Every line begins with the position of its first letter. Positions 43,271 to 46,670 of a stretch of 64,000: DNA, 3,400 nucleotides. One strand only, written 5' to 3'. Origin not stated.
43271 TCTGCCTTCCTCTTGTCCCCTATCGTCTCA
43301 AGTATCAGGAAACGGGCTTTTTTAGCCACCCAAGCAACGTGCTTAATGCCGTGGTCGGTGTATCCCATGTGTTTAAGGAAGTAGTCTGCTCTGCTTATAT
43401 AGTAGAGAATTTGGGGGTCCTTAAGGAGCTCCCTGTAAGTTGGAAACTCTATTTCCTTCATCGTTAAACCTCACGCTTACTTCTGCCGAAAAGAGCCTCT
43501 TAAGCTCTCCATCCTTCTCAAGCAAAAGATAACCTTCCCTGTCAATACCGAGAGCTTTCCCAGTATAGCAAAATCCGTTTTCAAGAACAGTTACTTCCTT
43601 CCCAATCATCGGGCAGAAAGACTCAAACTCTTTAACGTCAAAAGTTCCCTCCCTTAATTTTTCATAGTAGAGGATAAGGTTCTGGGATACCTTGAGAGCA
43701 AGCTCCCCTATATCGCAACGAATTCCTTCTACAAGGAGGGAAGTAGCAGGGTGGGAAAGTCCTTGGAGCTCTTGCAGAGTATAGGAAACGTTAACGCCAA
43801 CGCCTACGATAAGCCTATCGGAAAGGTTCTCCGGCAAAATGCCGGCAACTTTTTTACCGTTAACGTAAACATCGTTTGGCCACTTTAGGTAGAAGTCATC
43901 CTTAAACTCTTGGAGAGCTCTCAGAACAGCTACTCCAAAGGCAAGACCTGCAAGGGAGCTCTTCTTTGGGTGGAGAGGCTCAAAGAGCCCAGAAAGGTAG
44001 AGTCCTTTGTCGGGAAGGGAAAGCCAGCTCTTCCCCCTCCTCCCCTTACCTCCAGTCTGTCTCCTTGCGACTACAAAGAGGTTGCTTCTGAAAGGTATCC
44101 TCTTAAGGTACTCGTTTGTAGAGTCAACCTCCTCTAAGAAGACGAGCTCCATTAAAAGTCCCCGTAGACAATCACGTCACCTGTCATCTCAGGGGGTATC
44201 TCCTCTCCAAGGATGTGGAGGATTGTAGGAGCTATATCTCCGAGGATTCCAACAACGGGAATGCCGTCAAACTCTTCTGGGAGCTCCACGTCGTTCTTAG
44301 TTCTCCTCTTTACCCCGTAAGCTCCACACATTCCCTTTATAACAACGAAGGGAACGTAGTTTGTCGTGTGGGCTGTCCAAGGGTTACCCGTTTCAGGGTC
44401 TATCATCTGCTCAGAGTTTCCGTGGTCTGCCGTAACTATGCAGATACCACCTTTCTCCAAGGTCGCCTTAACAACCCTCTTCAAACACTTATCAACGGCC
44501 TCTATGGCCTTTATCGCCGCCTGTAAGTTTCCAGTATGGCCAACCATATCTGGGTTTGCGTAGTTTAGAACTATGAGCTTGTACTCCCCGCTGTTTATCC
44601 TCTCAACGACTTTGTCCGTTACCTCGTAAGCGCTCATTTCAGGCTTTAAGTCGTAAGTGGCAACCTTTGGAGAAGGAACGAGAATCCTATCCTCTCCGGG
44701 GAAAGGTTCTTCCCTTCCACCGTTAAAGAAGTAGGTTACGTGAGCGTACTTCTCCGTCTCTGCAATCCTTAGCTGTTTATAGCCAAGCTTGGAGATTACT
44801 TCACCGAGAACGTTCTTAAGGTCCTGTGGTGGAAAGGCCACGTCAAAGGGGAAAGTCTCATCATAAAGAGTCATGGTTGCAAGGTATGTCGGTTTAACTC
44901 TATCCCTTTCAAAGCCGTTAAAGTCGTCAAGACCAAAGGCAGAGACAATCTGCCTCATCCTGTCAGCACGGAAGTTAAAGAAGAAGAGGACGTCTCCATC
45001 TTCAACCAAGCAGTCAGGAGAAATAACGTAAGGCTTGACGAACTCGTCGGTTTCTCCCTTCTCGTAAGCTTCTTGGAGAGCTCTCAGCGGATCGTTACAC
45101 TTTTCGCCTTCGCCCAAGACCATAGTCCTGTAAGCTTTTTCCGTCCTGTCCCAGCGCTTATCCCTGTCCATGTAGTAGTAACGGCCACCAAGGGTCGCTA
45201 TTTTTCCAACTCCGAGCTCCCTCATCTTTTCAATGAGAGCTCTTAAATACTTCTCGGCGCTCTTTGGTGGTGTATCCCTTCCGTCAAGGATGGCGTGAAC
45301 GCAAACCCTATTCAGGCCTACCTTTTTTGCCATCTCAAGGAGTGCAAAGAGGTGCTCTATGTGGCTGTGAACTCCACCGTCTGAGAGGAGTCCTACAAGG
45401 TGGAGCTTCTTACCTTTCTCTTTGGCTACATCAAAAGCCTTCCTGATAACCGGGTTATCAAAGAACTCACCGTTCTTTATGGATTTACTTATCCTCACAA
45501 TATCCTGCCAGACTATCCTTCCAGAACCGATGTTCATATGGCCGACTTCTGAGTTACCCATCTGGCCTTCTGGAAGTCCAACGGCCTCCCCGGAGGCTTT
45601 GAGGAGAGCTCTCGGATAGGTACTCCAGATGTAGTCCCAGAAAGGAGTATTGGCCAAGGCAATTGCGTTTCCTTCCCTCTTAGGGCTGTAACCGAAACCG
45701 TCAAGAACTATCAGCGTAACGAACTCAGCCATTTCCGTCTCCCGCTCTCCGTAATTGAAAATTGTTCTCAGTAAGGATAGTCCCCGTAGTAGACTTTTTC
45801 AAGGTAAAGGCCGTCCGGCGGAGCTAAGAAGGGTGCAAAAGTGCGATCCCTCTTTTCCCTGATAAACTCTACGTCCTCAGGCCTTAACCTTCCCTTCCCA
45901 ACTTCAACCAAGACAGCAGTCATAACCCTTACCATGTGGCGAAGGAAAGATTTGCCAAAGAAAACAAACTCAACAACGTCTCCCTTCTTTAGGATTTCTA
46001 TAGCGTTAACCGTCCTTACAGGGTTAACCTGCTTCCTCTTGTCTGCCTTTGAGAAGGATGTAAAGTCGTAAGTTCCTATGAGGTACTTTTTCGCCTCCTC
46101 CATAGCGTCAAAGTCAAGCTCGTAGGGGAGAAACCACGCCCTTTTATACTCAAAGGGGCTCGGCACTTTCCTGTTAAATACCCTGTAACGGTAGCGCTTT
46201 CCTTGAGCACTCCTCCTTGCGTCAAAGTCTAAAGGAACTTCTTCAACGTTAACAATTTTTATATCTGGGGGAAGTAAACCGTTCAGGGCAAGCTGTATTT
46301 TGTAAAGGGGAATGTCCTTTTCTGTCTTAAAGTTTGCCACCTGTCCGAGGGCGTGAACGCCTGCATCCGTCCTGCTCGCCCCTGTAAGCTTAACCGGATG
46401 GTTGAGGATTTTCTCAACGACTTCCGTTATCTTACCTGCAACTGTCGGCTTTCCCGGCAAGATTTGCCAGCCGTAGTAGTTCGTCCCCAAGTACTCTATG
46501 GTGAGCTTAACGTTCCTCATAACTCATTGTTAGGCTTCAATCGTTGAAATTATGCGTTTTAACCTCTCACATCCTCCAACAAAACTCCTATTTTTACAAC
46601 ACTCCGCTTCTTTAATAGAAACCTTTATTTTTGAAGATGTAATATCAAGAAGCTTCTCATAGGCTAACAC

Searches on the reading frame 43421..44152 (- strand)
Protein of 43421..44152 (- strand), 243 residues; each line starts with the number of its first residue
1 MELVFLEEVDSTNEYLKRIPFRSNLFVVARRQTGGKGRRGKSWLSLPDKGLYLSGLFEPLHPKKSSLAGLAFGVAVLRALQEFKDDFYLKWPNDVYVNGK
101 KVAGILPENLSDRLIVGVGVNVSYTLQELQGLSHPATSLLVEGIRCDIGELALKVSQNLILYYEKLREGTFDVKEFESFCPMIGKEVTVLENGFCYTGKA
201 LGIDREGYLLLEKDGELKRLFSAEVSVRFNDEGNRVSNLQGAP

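Call 19: search_protein_families(library=pfam, proteins=[window:43421-44152:-], max_evalue=0.001)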
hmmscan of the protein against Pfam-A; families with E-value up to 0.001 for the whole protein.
window:43421-44152:- (243 aa): 3 families
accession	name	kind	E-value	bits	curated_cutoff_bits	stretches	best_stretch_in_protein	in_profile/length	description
PF03099.24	BPL_LplA_LipB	-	1.4e-19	70.8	21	1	9-120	5-132/133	Biotin/lipoate A/B protein ligase family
PF02237.23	BPL_C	-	1.1e-08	35.3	21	1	183-228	2-48/48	Biotin protein ligase C terminal domain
PF21948.1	LplA-B_cat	-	0.00048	20.6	27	0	75-136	99-160/200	Lipoyl protein ligase A/B catalytic domain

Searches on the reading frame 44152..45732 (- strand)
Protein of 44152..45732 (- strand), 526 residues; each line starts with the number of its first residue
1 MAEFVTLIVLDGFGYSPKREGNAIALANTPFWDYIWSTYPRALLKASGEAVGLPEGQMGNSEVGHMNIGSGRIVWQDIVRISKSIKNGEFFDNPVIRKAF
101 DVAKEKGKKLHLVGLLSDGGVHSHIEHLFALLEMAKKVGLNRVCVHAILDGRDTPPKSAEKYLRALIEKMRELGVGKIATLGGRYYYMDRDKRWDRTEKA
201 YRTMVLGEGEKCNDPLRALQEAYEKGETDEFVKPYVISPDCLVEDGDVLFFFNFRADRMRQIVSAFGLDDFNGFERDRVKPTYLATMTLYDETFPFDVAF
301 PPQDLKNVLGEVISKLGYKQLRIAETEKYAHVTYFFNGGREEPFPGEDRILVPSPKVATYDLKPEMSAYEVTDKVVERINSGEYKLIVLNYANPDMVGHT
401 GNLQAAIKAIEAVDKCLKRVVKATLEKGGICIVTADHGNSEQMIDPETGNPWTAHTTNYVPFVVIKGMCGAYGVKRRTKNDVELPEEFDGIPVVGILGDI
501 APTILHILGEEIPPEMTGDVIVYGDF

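Call 19: search_protein_families(library=pfam, proteins=[window:44152-45732:-], max_evalue=0.001)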
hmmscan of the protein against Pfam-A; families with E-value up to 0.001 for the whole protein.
window:44152-45732:- (526 aa): 2 families
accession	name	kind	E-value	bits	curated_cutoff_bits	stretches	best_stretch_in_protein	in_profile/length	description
PF01676.23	Metalloenzyme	-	1.4e-86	290.6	24.3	1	5-509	3-249/252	Metalloenzyme superfamily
PF06415.18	iPGM_N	-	1.8e-86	289.6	27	1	81-292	1-217/217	BPG-independent PGAM N-terminus (iPGM_N)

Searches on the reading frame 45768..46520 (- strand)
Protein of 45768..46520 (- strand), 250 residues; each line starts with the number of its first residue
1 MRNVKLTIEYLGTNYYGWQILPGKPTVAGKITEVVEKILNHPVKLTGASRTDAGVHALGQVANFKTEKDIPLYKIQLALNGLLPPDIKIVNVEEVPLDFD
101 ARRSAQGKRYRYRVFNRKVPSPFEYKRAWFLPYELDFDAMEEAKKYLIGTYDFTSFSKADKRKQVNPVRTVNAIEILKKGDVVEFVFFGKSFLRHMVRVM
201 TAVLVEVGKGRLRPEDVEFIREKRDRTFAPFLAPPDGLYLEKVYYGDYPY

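Call 19: search_protein_families(library=pfam, proteins=[window:45768-46520:-], max_evalue=0.001)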
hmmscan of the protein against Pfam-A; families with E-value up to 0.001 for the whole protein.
window:45768-46520:- (250 aa): 2 families
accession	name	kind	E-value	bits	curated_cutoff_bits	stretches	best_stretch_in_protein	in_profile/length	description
PF01416.25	PseudoU_synth_1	-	4.2e-38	130.6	23.3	2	144-245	2-107/108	tRNA pseudouridine synthase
PF10105.14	DUF2344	-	0.00036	20.9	23.8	1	53-154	55-132/176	Uncharacterized protein conserved in bacteria (DUF2344)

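Call 22: find_related_loci(query=window:45768-46520:-, collection=genome_contigs, flank=10000)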
Query window:45768-46520:- (250 aa) in genome_contigs; peptide patterns used: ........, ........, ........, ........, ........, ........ (x = any residue, [..] = any of these).
322 stretches matched a pattern; 27 encode a relative of the query (tblastn E <= 1e-3); 27 distinct loci.
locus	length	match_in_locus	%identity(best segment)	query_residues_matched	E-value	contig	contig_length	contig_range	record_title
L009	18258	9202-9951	66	1-250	3e-116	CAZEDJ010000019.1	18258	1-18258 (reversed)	MAG TPA_asm: uncultured bacterium isolate SRP144503_co3_142 genome assembly, contig: NODE_581_length_18258_cov_42.353898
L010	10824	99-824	64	1-245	4e-98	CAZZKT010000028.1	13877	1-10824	MAG TPA_asm: uncultured bacterium isolate binchicken_co291_18 genome assembly, contig: NODE_1163_length_13877_cov_60.917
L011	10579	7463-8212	77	1-250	1e-136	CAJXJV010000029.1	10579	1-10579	MAG TPA_asm: uncultured Desulfurobacterium sp. isolate ERR1163132_bin.3_MetaBAT_v2.12.1_MAG genome assembly, contig: NOD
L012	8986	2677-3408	44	1-245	2e-62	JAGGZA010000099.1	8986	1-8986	MAG: Candidatus Aerophobetes bacterium isolate AUK192 PB_MBMC_146_c_000000000278, whole genome shotgun sequence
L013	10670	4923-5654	42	1-245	2e-59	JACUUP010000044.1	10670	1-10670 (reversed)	MAG: Candidatus Aerophobetes bacterium isolate Kmv34 NODE_3040_length_10670_cov_8.695525, whole genome shotgun sequence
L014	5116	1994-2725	44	1-245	6e-56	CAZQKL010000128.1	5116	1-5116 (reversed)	MAG TPA_asm: uncultured bacterium isolate SRP163575_co3_283 genome assembly, contig: NODE_17497_length_5116_cov_5.962853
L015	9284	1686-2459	38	1-247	3e-55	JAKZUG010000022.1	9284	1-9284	MAG: Candidatus Poribacteria bacterium isolate Langseth_MAG_00079 Langseth_MAG_00079_000000000022, whole genome shotgun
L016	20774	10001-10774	38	1-247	3e-55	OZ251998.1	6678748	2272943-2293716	MAG: Candidatus Poribacteria bacterium isolate 8f110123-501e-42ad-9d55-583bbc997c7d genome assembly, chromosome: 1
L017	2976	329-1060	41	1-245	8e-54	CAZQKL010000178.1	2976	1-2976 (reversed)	MAG TPA_asm: uncultured bacterium isolate SRP163575_co3_283 genome assembly, contig: NODE_34570_length_2976_cov_5.927764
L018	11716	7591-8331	42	1-245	7e-54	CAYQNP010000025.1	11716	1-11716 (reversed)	MAG TPA_asm: uncultured Spirochaetia bacterium isolate binchicken_co219_272 genome assembly, contig: k141_3162, whole ge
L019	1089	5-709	42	10-245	2e-56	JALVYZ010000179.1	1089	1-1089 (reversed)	MAG: bacterium isolate T10_maxbin2_scaf2bin.187 T10_NODE_178896_length_1089_cov_10.670478, whole genome shotgun sequence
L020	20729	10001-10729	37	2-245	8e-51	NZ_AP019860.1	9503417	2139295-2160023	Candidatus Uabimicrobium amorphum strain SRT547 chromosome, complete genome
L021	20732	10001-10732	37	1-245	2e-47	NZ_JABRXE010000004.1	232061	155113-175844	Anaerostipes faecalis strain AGMB03513 AGMB03513.4, whole genome shotgun sequence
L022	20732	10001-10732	39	1-245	2e-46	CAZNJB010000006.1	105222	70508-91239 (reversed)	MAG TPA_asm: uncultured Melioribacteraceae bacterium isolate binchicken_co64_133 genome assembly, contig: NODE_61_length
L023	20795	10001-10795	35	8-247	7e-47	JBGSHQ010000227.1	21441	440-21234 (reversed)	MAG: Bdellovibrionia bacterium isolate JTS-AC109 k141_909099, whole genome shotgun sequence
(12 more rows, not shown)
